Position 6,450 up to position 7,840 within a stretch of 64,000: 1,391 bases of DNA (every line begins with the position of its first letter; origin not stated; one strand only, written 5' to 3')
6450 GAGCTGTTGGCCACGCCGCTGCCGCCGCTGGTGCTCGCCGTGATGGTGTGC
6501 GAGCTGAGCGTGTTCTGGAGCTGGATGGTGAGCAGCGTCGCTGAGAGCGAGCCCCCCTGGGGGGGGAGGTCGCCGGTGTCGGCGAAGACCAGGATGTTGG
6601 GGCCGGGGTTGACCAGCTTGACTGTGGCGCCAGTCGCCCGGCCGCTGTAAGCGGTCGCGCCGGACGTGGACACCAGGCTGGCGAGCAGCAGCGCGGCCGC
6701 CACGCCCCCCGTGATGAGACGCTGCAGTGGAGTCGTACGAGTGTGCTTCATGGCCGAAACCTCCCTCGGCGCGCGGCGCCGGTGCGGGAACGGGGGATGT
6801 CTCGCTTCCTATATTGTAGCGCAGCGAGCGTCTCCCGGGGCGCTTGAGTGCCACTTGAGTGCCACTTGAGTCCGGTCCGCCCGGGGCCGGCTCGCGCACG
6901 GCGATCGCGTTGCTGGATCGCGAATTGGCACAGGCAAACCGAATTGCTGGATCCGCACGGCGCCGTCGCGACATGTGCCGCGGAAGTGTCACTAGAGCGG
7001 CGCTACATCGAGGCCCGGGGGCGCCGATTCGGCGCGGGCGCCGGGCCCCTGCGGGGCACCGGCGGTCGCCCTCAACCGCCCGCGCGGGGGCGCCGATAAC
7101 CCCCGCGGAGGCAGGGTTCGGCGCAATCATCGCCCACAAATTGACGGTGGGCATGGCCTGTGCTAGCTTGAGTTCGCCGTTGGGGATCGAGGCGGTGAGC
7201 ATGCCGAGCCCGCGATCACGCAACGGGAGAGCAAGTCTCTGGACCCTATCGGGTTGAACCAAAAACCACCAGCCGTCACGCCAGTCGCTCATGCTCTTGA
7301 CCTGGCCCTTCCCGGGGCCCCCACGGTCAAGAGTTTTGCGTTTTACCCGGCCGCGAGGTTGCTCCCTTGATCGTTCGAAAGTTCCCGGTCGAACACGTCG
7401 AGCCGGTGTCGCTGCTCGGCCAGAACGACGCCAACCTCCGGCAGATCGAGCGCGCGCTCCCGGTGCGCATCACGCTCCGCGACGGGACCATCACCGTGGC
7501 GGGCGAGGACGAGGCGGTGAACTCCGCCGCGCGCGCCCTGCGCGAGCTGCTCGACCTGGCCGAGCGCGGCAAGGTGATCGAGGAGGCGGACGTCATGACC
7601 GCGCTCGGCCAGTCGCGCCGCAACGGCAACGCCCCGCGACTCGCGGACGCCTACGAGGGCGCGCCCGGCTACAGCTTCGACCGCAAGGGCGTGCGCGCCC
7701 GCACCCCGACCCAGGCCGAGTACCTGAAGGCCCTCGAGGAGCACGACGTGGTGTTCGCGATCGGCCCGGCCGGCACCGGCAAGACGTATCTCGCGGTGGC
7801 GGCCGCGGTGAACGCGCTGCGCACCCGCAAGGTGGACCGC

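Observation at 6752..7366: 615-bp non-coding divergent region with tandem 11-mers, palindromes and a terminator-like hairpin just upstream of ybeZ: possible sRNA or leader attenuator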

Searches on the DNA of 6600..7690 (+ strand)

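Call 4: search_rna_families(source=window, start=6600, end=7500, threshold=evalue, max_evalue=10, show_alignments=3)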
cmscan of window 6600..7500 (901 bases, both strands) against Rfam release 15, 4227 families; matches with E-value up to 10: 2.
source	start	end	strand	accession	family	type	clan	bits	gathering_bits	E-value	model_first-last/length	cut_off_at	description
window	6611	6750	+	RF02122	FTX_5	Gene; lncRNA;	-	23.1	45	0.65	62-208/208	no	FTX transcript, XIST regulator conserved region 5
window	7293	7319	-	RF02990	gut-2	Gene; sRNA;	-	12.2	39.8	9.7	1-48/48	no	gut-2 RNA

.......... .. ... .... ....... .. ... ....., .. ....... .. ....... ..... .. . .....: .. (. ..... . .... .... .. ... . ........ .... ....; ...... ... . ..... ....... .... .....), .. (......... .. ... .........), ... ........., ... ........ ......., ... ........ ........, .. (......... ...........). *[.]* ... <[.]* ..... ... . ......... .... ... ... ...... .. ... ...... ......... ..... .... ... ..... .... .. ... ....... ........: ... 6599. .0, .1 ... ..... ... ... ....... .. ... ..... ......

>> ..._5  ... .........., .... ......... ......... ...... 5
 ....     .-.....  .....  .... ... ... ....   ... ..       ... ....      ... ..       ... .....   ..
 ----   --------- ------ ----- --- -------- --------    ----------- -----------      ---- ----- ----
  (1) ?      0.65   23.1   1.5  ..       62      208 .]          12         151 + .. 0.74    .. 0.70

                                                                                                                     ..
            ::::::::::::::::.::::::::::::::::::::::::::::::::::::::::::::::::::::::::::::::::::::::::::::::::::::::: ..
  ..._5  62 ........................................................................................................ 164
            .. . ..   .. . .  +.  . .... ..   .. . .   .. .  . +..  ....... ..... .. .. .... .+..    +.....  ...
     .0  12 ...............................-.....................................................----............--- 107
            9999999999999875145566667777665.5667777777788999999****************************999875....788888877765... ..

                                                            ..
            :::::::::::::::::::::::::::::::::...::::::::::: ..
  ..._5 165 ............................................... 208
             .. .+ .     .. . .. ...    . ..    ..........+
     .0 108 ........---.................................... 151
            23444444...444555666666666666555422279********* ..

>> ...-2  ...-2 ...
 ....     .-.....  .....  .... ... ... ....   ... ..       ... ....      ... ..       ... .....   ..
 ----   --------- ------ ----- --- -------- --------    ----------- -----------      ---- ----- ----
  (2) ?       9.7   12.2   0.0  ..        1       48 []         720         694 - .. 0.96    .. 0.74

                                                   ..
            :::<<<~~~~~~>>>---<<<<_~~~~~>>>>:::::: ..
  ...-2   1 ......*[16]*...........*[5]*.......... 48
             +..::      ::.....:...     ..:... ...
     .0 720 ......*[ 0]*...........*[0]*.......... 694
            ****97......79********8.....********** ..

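Call 51: build_rna_model(alignment_id=A5, structure=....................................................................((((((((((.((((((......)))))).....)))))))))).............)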
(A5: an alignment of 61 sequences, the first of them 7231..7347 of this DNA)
Model R1 built from alignment A5 (61 sequences, 125 columns); structure: as given.
model positions 117; base pairs 16; branch points 0; effective number of sequences 7.09; information 0.59 bits per position. Calibrated on 0.2 Mb of random sequence (short: E-values are rough).
structure used (alignment columns):
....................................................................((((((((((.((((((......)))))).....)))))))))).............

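Call 52: search_with_rna_model(model_id=R1, sources=[window, L003, L004, L005, L006, L007, L008, L009, L010, L011, L012, L013, L014, L015, L016, L017, L018, L019, L020, L021, L022, L023, L024, L025, L026, L027, L028, L029, L030, L031, L032, L033, L034, L035, L036, L037, L038, L039, L040, L041, L042, L043, L044, L045, L046, L047, L048, L049, L050, L051, L052, L053, L054, L055, L056, L057, L058, L059, L060, L061, L062, L063, L064, L065, L066, L067, L068, L069, L070, L071, L072, L073, L074, L075, L076, L077, L078, L079, L080], max_evalue=1)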
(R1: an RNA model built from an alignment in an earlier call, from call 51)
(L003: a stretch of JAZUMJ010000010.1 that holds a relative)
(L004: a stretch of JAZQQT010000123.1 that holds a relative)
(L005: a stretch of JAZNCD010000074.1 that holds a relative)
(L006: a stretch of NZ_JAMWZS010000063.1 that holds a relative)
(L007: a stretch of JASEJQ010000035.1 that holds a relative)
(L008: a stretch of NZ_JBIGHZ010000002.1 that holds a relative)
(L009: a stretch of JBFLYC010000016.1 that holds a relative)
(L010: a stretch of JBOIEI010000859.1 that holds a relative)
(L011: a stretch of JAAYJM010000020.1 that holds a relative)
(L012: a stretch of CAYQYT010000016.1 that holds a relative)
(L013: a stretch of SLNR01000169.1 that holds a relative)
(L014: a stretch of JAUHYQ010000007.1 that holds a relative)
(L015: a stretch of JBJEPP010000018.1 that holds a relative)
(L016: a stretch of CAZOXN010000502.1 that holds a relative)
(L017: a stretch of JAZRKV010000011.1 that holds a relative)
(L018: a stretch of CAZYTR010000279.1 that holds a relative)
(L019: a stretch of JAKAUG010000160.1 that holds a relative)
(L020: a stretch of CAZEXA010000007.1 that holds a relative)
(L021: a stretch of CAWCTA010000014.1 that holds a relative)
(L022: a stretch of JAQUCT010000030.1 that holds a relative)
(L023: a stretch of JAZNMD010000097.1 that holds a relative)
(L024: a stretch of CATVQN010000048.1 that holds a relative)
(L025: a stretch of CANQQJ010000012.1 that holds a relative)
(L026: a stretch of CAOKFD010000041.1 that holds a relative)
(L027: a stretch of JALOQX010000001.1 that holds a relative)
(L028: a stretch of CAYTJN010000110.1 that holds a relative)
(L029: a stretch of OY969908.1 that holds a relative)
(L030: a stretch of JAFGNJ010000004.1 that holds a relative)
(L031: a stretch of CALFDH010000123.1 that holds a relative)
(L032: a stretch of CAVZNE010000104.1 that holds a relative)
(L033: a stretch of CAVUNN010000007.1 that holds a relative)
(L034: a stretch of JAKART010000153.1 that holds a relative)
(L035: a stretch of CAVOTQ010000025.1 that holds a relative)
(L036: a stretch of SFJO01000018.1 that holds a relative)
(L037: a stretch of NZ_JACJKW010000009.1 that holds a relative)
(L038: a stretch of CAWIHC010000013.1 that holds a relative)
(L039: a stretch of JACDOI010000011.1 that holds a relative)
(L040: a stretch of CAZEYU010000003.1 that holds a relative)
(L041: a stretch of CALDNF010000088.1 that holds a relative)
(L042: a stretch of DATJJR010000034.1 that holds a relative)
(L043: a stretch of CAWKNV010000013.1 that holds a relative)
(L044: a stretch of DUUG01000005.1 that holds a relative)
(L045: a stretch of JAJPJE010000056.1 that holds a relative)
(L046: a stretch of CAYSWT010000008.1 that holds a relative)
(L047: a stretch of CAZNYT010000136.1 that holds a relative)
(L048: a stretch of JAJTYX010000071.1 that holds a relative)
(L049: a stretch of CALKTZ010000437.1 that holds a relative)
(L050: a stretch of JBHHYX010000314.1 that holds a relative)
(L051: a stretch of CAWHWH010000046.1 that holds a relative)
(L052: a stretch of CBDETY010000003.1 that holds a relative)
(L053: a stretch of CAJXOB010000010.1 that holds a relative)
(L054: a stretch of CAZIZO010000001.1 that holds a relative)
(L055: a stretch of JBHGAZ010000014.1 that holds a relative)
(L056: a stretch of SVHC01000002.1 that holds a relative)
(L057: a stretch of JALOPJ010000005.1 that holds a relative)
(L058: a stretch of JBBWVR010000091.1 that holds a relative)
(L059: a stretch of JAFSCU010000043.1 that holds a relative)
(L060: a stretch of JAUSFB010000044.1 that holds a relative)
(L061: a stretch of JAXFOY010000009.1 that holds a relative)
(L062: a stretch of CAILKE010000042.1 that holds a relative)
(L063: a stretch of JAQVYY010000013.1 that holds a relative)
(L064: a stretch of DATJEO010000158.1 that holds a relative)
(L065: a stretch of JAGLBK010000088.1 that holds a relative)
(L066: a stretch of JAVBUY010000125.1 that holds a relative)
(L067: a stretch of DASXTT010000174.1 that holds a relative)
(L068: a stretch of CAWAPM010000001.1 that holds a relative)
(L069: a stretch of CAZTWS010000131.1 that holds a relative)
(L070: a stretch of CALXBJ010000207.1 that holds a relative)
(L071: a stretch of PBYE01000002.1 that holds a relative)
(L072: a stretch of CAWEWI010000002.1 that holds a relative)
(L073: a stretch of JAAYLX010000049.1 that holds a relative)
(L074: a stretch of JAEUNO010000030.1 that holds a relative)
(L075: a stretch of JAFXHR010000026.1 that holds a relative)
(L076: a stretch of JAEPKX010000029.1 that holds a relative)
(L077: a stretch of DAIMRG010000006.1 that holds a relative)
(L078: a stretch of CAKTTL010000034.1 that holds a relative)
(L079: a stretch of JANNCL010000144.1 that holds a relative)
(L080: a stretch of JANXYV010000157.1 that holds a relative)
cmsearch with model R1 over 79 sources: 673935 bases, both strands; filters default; matches with E-value up to 1: 3.
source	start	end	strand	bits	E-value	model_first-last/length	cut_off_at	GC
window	7231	7347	+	102.5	6.8e-22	1-117/117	no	0.59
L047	1934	2044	-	16.4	0.18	1-117/117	no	0.47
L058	1935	2067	-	14.8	0.44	1-117/117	no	0.44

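Call 53: search_with_rna_model(model_id=R1, sources=[L001, L002, L081, L082, L083, L084, L085, L086, L087, L088, L089, L090, L091, L092, L093, L094, L095, L096, L097, L098, L099, L100, L101, L102, L103, L104, L105, L106, L107, L108, L109, L110, L111, L112, L113, L114, L115, L116, L117, L118, L119, L120, L121, L122, L123, L124, L125, L126, L127, L128, L129, L130, L131, L132, L133, L134, L135, L136, L137, L138, L139, L140, L141, L142, L143, L144, L145, L146, L147, L148, L149, L150, L151, L152, L153, L154, L155, L156, L157, L158, L159, L160], max_evalue=0.01)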
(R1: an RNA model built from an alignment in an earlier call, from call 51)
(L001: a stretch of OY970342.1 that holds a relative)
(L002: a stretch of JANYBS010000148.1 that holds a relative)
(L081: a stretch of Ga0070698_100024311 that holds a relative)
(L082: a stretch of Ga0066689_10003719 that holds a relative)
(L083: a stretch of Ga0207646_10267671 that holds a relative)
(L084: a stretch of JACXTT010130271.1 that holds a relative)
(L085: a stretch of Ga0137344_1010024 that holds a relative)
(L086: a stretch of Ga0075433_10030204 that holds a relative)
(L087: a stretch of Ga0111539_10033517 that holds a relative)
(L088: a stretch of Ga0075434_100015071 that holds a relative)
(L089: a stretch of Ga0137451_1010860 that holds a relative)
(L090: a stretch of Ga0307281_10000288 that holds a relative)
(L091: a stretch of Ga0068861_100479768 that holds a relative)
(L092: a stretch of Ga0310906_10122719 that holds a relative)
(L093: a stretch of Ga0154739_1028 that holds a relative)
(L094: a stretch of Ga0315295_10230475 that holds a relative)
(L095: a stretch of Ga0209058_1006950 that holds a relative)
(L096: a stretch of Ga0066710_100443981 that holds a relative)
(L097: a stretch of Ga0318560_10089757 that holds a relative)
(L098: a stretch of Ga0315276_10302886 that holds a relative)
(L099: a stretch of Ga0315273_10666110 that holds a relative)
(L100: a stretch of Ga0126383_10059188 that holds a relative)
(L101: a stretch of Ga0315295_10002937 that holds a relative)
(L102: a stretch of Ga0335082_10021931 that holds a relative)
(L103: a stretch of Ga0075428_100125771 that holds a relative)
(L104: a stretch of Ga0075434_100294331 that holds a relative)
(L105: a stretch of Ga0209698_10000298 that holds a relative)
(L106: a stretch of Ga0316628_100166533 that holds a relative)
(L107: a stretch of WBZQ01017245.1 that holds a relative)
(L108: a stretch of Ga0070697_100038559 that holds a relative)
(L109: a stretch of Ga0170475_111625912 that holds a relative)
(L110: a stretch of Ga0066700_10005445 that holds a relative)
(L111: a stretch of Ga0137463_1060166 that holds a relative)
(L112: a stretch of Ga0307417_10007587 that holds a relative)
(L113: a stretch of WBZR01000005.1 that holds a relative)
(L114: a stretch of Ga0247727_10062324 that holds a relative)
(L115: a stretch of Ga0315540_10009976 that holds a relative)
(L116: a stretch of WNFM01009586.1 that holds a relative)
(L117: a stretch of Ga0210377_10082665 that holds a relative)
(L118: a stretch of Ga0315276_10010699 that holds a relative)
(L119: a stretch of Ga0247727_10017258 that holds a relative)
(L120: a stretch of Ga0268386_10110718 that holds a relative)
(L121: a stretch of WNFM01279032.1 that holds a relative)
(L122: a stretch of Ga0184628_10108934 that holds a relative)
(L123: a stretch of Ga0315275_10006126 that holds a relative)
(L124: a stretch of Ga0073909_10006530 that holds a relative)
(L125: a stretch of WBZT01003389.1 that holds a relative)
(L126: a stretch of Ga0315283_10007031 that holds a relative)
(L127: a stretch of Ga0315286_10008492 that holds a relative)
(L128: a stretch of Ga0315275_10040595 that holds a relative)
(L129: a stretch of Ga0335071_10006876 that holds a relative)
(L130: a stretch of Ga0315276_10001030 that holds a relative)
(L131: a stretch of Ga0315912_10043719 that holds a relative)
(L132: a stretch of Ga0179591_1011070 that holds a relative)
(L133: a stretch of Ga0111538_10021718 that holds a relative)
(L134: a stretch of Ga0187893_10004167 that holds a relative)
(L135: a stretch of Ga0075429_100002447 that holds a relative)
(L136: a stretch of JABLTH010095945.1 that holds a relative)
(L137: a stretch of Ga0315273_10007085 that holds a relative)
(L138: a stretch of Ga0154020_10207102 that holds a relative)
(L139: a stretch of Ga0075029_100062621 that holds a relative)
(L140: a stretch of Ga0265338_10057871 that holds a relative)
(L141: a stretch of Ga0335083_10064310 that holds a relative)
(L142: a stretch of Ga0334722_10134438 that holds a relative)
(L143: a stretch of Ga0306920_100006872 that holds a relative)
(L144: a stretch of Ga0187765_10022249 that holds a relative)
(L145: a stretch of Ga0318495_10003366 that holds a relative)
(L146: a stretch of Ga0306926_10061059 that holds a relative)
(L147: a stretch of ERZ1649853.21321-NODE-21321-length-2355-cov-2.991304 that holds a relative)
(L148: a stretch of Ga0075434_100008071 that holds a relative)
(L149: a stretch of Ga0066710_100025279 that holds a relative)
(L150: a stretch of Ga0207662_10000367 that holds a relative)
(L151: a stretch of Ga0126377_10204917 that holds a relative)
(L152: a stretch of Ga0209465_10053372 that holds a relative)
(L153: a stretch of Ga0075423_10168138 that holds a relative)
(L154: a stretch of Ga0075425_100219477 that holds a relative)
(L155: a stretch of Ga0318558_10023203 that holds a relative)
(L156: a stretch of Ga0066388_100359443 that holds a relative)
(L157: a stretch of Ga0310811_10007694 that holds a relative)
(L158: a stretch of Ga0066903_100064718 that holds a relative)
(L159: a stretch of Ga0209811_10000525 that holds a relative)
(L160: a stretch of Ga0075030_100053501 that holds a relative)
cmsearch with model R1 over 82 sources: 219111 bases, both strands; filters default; matches with E-value up to 0.01: 79.
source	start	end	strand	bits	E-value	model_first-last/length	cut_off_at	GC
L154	288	404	+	112.7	8.4e-25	1-117/117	no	0.62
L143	1359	1475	+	111.5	1.6e-24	1-117/117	no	0.62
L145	1359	1475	+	111.5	1.6e-24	1-117/117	no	0.62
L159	1359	1475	+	109.9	4e-24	1-117/117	no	0.61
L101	1305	1421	+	109.5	4.9e-24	1-117/117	no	0.62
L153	635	751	+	109.3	5.4e-24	1-117/117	no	0.6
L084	1365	1481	+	108.3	9.5e-24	1-117/117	no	0.56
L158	1359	1475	+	107.8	1.2e-23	1-117/117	no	0.59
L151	458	574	+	107.7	1.3e-23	1-117/117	no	0.59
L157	1359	1475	+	107.1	1.8e-23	1-117/117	no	0.6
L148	127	243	+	106.8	2.1e-23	1-117/117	no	0.6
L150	1359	1475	+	106.6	2.3e-23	1-117/117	no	0.59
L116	582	698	+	106.3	2.8e-23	1-117/117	no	0.57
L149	1359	1475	+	106.1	3e-23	1-117/117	no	0.61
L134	1359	1475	+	106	3.2e-23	1-117/117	no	0.62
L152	337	453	+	105.5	4.2e-23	1-117/117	no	0.61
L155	849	965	+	105.5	4.2e-23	1-117/117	no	0.61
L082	1365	1481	+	105.2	5.1e-23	1-117/117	no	0.57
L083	651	767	+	104.3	8.1e-23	1-117/117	no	0.57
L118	1311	1427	+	104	9.9e-23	1-117/117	no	0.65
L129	1311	1427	+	103.4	1.3e-22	1-117/117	no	0.61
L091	541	657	+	103.4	1.4e-22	1-117/117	no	0.55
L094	177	293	+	102.7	2e-22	1-117/117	no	0.59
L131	990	1106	+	101.1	4.7e-22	1-117/117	no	0.6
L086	1334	1450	+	100.5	6.5e-22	1-117/117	no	0.57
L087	1365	1481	+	100.5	6.5e-22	1-117/117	no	0.57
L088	489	605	+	100.5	6.5e-22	1-117/117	no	0.57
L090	1365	1481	+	100.1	8.1e-22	1-117/117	no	0.57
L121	866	982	+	100.1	8.4e-22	1-117/117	no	0.6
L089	183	299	+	99.5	1.1e-21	1-117/117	no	0.54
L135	1359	1475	+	96.7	5.3e-21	1-117/117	no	0.59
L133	1359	1475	+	96.5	5.7e-21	1-117/117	no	0.58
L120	305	421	+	96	7.7e-21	1-117/117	no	0.57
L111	40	160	+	95.4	1e-20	1-117/117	no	0.61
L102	452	568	+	95.1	1.2e-20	1-117/117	no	0.56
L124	1359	1475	+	93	3.9e-20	1-117/117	no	0.63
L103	51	167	+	92.2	6.2e-20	1-117/117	no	0.59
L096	970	1084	+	91.7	7.9e-20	1-117/117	no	0.54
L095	26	140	+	91.7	8.2e-20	1-117/117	no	0.55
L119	1366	1481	+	91.5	9.1e-20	1-117/117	no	0.55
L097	236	352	+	91.2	1e-19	1-117/117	no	0.54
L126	1311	1427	+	90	2.1e-19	1-117/117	no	0.6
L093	1366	1481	+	89.7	2.3e-19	1-117/117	no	0.55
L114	1365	1481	+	89.7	2.4e-19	1-117/117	no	0.53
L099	23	137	+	89.4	2.9e-19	1-117/117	no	0.55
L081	1374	1481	+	88.9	3.8e-19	1-117/117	no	0.56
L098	144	260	+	86.5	1.4e-18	1-117/117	no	0.63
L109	163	279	+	85.8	2e-18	1-117/117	no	0.58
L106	1335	1451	+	85.2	2.9e-18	1-117/117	no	0.61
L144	113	233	+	85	3.1e-18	1-117/117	no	0.6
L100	1359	1475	+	84.4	4.3e-18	1-117/117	no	0.55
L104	1121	1235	+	83.5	7.1e-18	1-117/117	no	0.52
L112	1251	1370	+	83.4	7.6e-18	1-117/117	no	0.52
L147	677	792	+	81.9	1.7e-17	1-117/117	no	0.66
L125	1357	1477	+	81.6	2e-17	1-117/117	no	0.65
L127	1311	1427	+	81.3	2.4e-17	1-117/117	no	0.64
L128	1282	1398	+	81.3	2.4e-17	1-117/117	no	0.64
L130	1311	1427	+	81.3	2.4e-17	1-117/117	no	0.64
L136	21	141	+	79.6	6e-17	1-117/117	no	0.66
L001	3865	3981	+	78.9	8.9e-17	1-117/117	no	0.56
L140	271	391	+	78.8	9.2e-17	1-117/117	no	0.67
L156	1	86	+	78.7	9.8e-17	32-117/117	5'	0.62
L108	1110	1229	+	76.4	3.4e-16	1-117/117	no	0.52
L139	591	711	+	76.3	3.6e-16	1-117/117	no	0.66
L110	1362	1481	+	76.2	3.9e-16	1-117/117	no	0.57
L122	942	1062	+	74.8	8.2e-16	1-117/117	no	0.62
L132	1139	1258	+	72.5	3e-15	1-117/117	no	0.65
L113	1362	1482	+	72.3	3.2e-15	1-117/117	no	0.64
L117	124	244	+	72.1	3.5e-15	1-117/117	no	0.59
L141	1308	1428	+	71.9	4.1e-15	1-117/117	no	0.63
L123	1311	1427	+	71.7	4.4e-15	1-117/117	no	0.6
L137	1311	1427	+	71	6.5e-15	1-117/117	no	0.6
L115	1362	1482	+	69.3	1.7e-14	1-117/117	no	0.6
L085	6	74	+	66.7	6.8e-14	49-117/117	no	0.59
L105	1370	1481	+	65.7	1.2e-13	1-117/117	no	0.54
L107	1369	1481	+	57.5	1e-11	1-117/117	no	0.67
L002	3844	3963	+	56.1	2.2e-11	1-117/117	no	0.6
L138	35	155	+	52.3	1.8e-10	1-117/117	no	0.64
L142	159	273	+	36.6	9.4e-07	1-117/117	no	0.6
